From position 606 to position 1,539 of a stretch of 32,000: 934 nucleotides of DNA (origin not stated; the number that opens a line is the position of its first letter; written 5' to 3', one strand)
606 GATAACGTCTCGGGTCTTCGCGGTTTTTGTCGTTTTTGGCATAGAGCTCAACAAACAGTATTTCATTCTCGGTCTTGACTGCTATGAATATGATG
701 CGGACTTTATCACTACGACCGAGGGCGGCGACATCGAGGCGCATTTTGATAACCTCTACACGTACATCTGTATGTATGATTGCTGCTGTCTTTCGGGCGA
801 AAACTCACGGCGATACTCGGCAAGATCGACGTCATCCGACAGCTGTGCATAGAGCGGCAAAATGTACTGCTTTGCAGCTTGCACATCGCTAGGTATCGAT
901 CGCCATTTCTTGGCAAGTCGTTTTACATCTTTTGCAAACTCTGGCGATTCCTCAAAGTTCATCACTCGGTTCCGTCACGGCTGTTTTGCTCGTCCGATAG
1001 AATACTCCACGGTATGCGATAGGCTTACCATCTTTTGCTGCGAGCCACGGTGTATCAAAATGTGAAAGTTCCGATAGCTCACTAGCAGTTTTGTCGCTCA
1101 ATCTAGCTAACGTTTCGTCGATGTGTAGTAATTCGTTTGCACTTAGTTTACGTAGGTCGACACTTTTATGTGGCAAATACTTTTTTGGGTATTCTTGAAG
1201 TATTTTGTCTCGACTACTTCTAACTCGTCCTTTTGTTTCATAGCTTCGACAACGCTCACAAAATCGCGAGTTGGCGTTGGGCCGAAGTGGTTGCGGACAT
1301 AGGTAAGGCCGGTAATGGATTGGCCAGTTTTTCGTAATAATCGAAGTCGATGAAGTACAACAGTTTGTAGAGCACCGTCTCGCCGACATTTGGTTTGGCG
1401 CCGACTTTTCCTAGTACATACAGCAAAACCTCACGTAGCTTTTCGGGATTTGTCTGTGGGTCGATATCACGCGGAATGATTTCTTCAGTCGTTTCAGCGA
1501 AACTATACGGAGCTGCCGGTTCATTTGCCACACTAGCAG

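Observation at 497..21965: Same-orientation repeat family that cuts the island into five modules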

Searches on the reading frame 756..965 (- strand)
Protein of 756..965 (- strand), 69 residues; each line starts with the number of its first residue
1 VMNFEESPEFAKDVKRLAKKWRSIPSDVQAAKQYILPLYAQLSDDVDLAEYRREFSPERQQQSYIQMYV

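Call 84: search_protein_families(library=pfam, proteins=[window:756-965:-], max_evalue=0.01)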
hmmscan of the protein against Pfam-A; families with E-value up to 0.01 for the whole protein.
window:756-965:- (69 aa): 0 families

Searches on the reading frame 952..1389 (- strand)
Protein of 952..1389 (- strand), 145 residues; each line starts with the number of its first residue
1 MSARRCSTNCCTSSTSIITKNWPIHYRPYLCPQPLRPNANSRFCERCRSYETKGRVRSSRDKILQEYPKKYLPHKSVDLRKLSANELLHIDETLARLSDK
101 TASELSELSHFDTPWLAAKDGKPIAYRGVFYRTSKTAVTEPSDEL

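Call 30: search_protein_families(library=pfam, proteins=[window:952-1389:-], max_evalue=0.1)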
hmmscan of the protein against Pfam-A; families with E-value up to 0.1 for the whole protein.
window:952-1389:- (145 aa): 1 family
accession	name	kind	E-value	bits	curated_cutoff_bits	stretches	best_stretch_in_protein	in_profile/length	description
PF13274.11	SocA_Panacea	-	0.00038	21.8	25.7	1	66-115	78-112/113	Antitoxin SocA-like, Panacea domain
